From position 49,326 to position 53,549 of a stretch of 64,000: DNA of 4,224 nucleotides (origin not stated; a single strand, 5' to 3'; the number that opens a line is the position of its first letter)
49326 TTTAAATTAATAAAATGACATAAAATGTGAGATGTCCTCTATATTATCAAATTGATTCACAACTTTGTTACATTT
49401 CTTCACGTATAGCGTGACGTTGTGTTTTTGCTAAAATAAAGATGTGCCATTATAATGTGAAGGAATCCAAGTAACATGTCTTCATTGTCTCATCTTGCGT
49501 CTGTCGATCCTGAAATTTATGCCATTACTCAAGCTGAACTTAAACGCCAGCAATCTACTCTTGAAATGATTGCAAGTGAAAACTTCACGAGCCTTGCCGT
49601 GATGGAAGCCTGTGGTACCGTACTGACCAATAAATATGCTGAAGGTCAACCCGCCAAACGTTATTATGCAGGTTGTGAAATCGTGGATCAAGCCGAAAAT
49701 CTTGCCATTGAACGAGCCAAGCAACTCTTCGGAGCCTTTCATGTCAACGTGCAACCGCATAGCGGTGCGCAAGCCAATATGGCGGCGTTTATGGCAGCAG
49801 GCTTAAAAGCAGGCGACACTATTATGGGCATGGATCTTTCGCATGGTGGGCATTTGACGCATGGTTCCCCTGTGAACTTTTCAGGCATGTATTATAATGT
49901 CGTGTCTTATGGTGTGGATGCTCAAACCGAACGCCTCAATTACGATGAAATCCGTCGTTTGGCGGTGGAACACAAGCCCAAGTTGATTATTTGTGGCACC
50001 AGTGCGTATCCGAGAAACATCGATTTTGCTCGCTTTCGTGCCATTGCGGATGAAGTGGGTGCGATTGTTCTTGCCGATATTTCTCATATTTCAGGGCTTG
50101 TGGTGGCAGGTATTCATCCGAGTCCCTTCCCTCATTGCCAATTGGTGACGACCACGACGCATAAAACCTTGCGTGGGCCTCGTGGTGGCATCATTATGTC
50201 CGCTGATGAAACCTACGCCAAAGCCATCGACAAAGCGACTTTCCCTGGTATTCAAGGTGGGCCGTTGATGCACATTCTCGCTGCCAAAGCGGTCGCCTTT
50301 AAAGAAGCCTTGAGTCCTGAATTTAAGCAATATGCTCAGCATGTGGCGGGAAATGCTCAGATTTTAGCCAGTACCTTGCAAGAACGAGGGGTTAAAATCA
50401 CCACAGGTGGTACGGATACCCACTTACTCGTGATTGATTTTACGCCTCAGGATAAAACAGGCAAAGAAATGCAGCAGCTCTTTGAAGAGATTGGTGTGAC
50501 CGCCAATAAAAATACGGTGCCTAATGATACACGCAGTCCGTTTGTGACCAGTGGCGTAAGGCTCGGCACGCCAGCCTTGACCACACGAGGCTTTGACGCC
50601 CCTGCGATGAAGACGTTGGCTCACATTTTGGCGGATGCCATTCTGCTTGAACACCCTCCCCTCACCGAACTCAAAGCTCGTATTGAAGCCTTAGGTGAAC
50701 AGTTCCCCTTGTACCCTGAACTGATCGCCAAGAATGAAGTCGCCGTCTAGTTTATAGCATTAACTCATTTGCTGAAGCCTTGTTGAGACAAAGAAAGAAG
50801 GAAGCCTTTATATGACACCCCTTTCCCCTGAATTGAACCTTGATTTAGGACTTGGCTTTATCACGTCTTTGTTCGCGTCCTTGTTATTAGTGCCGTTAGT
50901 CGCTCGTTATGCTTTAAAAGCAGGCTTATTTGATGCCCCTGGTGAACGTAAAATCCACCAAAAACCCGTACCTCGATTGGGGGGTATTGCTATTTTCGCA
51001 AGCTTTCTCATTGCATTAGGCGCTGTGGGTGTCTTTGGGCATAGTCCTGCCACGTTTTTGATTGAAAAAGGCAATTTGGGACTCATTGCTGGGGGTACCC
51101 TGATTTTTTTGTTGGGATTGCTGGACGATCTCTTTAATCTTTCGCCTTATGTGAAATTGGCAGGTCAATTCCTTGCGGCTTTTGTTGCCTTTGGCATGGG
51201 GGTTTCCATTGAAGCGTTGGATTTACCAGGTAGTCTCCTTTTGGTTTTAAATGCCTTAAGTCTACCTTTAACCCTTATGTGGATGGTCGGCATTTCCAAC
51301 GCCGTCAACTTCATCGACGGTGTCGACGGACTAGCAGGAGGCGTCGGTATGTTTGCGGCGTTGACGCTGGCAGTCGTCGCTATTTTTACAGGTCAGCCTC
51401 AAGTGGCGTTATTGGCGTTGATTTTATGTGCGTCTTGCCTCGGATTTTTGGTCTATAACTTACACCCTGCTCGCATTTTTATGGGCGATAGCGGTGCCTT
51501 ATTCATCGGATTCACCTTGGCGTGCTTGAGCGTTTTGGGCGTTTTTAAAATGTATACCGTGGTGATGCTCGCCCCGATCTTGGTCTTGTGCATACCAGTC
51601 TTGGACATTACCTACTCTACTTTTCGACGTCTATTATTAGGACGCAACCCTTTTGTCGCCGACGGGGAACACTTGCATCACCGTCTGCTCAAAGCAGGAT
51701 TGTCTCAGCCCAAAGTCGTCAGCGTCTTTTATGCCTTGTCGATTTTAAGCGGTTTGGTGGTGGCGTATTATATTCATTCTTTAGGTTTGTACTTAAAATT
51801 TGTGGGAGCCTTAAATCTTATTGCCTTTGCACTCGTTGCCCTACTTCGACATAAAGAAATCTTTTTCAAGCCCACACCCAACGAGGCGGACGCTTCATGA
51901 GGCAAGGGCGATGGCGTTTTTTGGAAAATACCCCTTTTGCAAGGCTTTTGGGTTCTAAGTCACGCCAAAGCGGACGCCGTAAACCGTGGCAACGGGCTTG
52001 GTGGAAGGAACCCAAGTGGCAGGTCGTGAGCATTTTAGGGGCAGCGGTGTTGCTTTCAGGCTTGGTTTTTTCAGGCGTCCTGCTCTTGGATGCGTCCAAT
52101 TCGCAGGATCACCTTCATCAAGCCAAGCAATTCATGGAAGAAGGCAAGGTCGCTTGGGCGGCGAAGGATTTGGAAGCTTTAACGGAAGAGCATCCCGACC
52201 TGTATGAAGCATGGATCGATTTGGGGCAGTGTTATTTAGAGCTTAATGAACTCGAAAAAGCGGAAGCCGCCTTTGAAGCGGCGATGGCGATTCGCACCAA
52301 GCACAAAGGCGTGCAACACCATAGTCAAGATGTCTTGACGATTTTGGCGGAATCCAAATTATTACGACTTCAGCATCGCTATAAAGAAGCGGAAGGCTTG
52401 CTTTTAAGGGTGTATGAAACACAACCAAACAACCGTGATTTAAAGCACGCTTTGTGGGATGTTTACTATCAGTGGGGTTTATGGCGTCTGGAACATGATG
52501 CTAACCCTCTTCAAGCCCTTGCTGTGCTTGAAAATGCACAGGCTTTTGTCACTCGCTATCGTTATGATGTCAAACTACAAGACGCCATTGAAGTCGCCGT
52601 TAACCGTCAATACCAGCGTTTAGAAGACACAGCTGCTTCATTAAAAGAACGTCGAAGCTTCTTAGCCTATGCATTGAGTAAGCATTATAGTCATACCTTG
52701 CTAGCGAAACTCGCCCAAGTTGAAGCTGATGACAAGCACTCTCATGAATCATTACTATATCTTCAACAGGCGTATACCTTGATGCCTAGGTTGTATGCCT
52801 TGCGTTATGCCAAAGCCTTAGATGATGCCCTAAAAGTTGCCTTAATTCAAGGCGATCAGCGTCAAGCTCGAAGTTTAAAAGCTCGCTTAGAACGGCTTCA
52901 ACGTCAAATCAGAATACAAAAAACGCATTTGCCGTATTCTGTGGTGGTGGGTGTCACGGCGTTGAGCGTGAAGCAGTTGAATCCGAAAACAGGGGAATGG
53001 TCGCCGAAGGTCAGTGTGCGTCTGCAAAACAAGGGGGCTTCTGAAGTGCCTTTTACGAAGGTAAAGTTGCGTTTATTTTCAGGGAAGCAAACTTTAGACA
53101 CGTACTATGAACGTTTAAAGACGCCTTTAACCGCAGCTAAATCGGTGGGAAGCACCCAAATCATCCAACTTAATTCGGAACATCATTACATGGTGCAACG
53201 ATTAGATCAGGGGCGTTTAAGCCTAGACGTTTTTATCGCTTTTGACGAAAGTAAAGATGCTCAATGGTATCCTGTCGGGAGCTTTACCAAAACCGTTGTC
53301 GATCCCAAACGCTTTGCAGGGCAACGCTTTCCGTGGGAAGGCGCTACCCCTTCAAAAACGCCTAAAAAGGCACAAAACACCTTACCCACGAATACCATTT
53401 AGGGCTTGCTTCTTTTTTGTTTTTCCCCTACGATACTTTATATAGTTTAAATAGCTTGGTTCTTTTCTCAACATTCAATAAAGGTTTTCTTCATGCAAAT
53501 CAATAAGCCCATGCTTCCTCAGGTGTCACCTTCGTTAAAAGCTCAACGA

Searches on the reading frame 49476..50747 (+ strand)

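Call 61: search_protein_families(library=pfam, proteins=[window:49476-50747:+], max_evalue=0.001)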
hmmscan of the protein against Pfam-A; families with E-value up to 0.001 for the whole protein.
window:49476-50747:+ (424 aa): 3 families
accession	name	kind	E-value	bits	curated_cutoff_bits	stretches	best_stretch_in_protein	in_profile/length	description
PF00464.25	SHMT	-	5.4e-159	529.5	27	1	8-384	2-398/399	Serine hydroxymethyltransferase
PF00155.27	Aminotran_1_2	-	2.6e-07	30.6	19.7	1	89-351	65-338/361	Aminotransferase class I and II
PF01041.23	DegT_DnrJ_EryC1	-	6.8e-06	26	19.8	1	92-260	43-204/360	DegT/DnrJ/EryC1/StrS aminotransferase family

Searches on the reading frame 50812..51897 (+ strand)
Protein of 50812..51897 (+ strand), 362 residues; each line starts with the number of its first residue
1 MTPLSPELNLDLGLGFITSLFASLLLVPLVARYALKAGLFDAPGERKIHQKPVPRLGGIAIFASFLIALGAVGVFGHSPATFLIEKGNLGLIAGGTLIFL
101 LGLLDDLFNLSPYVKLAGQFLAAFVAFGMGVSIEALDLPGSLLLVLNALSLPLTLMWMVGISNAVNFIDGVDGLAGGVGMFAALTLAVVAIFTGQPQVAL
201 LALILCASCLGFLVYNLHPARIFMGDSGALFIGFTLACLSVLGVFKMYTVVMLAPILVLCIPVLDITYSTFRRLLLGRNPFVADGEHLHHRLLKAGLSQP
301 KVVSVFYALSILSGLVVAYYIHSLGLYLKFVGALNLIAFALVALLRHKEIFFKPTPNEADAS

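Call 61: search_protein_families(library=pfam, proteins=[window:50812-51897:+], max_evalue=0.001)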
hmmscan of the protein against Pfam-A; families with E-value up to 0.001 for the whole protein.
window:50812-51897:+ (362 aa): 1 family
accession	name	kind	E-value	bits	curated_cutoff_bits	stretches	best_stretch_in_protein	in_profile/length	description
PF00953.26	Glycos_transf_4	-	4.7e-42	144.1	27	1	90-243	3-159/160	Glycosyl transferase family 4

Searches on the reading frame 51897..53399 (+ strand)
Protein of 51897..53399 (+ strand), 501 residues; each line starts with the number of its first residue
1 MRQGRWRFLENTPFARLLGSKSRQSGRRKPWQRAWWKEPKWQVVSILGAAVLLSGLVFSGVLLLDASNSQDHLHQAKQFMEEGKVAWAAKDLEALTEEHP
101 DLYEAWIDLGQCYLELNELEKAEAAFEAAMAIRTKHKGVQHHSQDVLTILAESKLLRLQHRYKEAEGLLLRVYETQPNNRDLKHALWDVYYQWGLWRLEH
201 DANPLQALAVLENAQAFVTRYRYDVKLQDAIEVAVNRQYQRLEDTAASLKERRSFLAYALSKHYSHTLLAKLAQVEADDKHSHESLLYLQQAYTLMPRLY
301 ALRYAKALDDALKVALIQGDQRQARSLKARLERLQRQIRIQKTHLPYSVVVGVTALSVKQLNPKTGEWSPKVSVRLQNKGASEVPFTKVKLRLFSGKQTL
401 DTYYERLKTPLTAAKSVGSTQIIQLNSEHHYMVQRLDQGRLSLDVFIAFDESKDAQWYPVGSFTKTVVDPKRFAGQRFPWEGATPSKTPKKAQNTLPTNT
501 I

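Call 61: search_protein_families(library=pfam, proteins=[window:51897-53399:+], max_evalue=0.001)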
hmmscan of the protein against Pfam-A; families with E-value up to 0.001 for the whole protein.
window:51897-53399:+ (501 aa): 8 families
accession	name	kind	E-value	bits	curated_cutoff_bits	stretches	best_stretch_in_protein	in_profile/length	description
PF14559.12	TPR_19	-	2.7e-08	34.4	25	1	80-132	2-54/68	Tetratricopeptide repeat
PF13432.12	TPR_16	-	2.3e-07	31.6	32.7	1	75-129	3-57/65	Tetratricopeptide repeat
PF07719.23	TPR_2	-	6e-06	26.4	27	1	104-132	2-30/34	Tetratricopeptide repeat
PF23914.1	TPR_CcmH_CycH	-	2.8e-05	24.5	42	1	97-182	44-123/158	Cytochrome c-type biogenesis protein H TPR domain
PF13181.12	TPR_8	-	4.8e-05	23.6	25.7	1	103-134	1-32/34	Tetratricopeptide repeat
PF13424.12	TPR_12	-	9.2e-05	23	30.1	1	95-135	37-77/77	Tetratricopeptide repeat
PF00515.34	TPR_1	-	0.00014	21.9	27.8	1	104-132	2-30/34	Tetratricopeptide repeat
PF13431.12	TPR_17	-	0.00049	20.6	24.4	0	94-124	4-34/34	Tetratricopeptide repeat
